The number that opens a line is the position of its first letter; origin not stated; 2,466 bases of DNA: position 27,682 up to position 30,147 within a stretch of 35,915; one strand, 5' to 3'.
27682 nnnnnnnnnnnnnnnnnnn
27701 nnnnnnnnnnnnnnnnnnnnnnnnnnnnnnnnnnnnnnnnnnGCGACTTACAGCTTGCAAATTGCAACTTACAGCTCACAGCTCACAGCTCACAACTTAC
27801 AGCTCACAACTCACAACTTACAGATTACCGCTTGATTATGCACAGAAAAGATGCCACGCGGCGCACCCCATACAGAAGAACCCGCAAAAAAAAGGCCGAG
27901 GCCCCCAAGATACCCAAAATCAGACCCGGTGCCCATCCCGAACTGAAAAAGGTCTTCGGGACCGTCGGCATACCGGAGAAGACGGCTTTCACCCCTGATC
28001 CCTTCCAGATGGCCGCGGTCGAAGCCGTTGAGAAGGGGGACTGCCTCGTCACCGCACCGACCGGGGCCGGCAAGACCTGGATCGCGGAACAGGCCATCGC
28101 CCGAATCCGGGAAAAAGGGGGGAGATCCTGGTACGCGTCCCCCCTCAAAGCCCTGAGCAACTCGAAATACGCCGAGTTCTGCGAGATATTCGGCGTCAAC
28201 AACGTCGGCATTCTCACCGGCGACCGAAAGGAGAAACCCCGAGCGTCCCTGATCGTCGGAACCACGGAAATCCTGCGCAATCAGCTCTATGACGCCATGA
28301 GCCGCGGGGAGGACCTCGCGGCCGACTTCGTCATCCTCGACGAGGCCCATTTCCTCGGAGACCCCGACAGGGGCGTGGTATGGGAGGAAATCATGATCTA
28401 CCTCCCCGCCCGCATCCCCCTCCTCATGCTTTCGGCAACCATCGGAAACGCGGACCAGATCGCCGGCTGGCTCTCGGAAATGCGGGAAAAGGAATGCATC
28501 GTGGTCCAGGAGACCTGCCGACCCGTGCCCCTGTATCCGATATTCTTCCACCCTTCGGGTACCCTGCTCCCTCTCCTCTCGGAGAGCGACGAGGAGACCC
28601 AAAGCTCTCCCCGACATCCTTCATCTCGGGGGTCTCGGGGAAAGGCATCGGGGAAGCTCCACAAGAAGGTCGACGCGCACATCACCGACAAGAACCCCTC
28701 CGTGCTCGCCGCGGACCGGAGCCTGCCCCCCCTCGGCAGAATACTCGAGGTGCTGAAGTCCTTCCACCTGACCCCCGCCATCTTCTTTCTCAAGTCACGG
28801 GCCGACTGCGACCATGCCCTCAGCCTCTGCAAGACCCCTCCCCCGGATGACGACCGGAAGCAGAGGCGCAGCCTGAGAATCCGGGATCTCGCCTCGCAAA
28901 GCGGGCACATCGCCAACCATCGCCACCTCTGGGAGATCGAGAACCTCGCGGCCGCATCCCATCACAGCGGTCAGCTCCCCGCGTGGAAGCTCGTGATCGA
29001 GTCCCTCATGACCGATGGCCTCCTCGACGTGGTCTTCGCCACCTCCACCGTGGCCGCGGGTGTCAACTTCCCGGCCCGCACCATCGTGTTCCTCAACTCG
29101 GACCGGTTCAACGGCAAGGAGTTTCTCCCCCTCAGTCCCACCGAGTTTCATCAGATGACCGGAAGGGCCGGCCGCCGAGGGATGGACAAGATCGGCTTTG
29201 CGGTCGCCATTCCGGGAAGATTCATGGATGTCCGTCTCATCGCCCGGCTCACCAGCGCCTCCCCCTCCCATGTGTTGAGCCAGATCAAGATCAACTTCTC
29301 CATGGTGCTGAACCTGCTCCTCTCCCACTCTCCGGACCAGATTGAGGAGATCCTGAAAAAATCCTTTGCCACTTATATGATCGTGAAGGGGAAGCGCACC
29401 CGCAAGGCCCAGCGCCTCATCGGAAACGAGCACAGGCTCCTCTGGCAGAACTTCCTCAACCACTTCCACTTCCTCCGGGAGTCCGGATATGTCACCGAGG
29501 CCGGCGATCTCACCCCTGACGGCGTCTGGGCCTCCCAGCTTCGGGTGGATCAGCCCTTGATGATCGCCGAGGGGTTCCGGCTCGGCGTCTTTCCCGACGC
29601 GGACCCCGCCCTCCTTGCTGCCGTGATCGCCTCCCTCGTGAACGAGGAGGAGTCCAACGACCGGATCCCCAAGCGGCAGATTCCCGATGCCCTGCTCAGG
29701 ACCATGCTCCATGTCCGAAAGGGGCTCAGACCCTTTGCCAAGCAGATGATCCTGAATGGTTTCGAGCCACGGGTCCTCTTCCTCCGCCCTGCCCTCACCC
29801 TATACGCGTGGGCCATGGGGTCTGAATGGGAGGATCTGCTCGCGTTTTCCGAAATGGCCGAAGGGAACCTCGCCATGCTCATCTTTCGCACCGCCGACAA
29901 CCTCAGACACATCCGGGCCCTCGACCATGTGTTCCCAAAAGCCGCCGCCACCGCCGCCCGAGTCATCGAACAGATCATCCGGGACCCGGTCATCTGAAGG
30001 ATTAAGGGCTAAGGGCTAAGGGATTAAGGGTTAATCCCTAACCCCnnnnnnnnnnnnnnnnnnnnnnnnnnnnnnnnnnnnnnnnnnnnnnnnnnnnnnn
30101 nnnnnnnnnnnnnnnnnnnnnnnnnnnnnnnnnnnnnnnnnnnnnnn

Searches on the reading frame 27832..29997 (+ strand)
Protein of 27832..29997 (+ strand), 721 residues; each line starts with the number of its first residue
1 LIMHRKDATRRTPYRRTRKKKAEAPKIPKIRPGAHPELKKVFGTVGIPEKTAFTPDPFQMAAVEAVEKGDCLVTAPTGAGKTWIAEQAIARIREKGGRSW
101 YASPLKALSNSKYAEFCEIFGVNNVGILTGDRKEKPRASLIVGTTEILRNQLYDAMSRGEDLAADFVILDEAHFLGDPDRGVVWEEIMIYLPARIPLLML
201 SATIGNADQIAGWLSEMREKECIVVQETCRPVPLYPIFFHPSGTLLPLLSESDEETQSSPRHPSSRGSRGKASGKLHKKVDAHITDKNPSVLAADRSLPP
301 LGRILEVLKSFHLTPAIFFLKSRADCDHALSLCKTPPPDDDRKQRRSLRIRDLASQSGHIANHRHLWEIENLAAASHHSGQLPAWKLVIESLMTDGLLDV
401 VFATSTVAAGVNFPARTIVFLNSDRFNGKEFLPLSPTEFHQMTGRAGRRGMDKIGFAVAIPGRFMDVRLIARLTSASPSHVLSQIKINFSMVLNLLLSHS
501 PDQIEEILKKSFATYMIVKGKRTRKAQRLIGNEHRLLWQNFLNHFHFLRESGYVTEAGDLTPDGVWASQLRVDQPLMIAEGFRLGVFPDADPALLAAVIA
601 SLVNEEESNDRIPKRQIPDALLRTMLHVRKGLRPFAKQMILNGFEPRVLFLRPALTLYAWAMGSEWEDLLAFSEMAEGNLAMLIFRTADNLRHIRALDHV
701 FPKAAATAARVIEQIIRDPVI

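Call 3: search_protein_families(library=pfam, proteins=[window:27832-29997:+], max_evalue=0.1)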
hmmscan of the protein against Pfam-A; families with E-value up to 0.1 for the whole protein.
window:27832-29997:+ (721 aa): 9 families
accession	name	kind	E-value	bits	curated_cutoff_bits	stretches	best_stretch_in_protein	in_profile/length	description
PF08148.17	DSHCT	-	1.2e-22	81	22.7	1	559-720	3-170/172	DSHCT (NUC185) domain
PF00270.35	DEAD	-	2.4e-21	76.6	26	1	57-208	2-165/167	DEAD/DEAH box helicase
PF04851.21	ResIII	-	8.8e-12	45.7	22.5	1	56-204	5-162/164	Type III restriction enzyme, res subunit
PF22527.2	DEXQc_Suv3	-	3.4e-07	30.4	27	1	73-194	18-124/154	DEXQ-box helicase domain of Suv3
PF13401.12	AAA_22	-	1.1e-05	26.1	27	1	71-187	8-104/130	AAA domain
PF00271.37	Helicase_C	-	1.3e-05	25.8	23.5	1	371-450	39-110/110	Helicase conserved C-terminal domain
PF13191.12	AAA_16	-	0.002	19.1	32.6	1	63-173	16-142/167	AAA ATPase domain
PF02562.22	PhoH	-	0.059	13.3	27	0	59-87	9-38/205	PhoH-like protein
PF01637.24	ATPase_2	-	0.096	12.9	33.2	0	72-129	24-69/225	ATPase domain predominantly from Archaea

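Call 4: search_protein_families(library=padloc, proteins=[window:27832-29997:+], max_evalue=0.1)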
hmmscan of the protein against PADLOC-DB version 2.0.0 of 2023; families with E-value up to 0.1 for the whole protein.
window:27832-29997:+ (721 aa): 45 families (the best 25 are shown)
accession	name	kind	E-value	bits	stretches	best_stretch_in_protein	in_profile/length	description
PDLC04531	PDC-M23B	-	4.4e-23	79.3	2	374-458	628-708/1060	-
PDLC00186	HamB1|HamB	-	2.2e-22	76.9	2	377-452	451-524/864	DEAD-box helicase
PDLC00200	HamB2|HamB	-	2.2e-20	70.3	2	376-455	449-526/865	DEAD-box helicase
PDLC00185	HamB1|HamB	-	1.5e-19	67.3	2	340-448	408-513/871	DEAD-box helicase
PDLC00187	HamB1|HamB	-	1.2e-18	64.8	2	376-455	436-513/851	DEAD-box helicase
PDLC00188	HamB1|HamB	-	3.1e-18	63.3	2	344-453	546-649/1037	DEAD-box helicase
PDLC00174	HamB1|HamB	-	1.4e-17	60.8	2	60-216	308-481/1163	DEAD-box helicase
PDLC00192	HamB1|HamB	-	4.5e-16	55.7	2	59-220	273-450/1104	DEAD-box helicase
PDLC00194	HamB1|HamB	-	5.5e-16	55.6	2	376-457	563-647/995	DEAD-box helicase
PDLC00178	HamB1|HamB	-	1.3e-13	47.8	2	138-216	344-424/830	DEAD-box helicase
PDLC00190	HamB1|HamB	-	2.5e-13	47.4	1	376-455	434-510/866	DEAD-box helicase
PDLC00181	HamB1|HamB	-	9.8e-13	45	2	376-448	424-498/836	DEAD-box helicase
PDLC03960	SngC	-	4.6e-12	43.5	1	57-231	27-222/720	-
PDLC00176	HamB1|HamB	-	5.9e-12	42.5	1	376-455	430-506/845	DEAD-box helicase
PDLC02503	BrxHI|BrxHII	-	7.9e-12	42.3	1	57-228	27-218/698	BrxHI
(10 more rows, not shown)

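Call 5: search_protein_families(library=ncbifam, proteins=[window:27832-29997:+], max_evalue=0.1)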
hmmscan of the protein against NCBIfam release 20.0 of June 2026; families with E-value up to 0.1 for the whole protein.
window:27832-29997:+ (721 aa): 19 families
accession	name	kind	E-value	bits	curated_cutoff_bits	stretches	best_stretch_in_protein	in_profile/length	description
NF002654.0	PRK02362.1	equivalog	8.2e-44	150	887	2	57-234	26-205/739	ATP-dependent DNA helicase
NF040935.1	helicase_Hel308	equivalog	5.3e-41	140.5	1200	2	57-234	29-205/704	ATP-dependent DNA helicase Hel308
NF001308.0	PRK00254.1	equivalog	1.1e-38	133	1216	2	63-234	34-203/720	ATP-dependent DNA helicase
NF002251.0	PRK01172.1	equivalog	8e-33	113.6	891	2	366-501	280-415/674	ATP-dependent DNA helicase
TIGR04121.1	DEXH_lig_assoc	equivalog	4.8e-16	57.7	850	1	52-227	11-208/804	ligase-associated DNA damage response DEXH box helicase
TIGR01587.1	cas3_core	equivalog_domain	5e-09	35.7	102.45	2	72-130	3-63/358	CRISPR-associated helicase Cas3'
NF010337.0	PRK13766.1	equivalog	2.6e-08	32.4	610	1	58-173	20-142/781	Hef nuclease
NF010338.0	PRK13767.1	equivalog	3.5e-05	22.2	849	1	53-110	34-99/877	ATP-dependent helicase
TIGR00643.1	recG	equivalog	3.8e-05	22.6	659.4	1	72-142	260-343/629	ATP-dependent DNA helicase RecG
NF008164.0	PRK10917.1-2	equivalog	7.9e-05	21.1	785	1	72-141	301-372/704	ATP-dependent DNA helicase RecG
NF008165.0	PRK10917.1-3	equivalog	0.00025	19.7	711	0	76-140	293-359/692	ATP-dependent DNA helicase RecG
NF008167.0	PRK10917.2-1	equivalog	0.00072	17.8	995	1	391-450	580-632/744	ATP-dependent DNA helicase RecG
NF008170.0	PRK10917.2-4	equivalog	0.0021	16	975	0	72-140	425-495/826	ATP-dependent DNA helicase RecG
NF004070.0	PRK05580.2-2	equivalog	0.0072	14.5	921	0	393-449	531-591/729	primosomal protein N'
NF008163.0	PRK10917.1-1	equivalog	0.012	13.9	796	0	72-149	293-383/692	ATP-dependent DNA helicase RecG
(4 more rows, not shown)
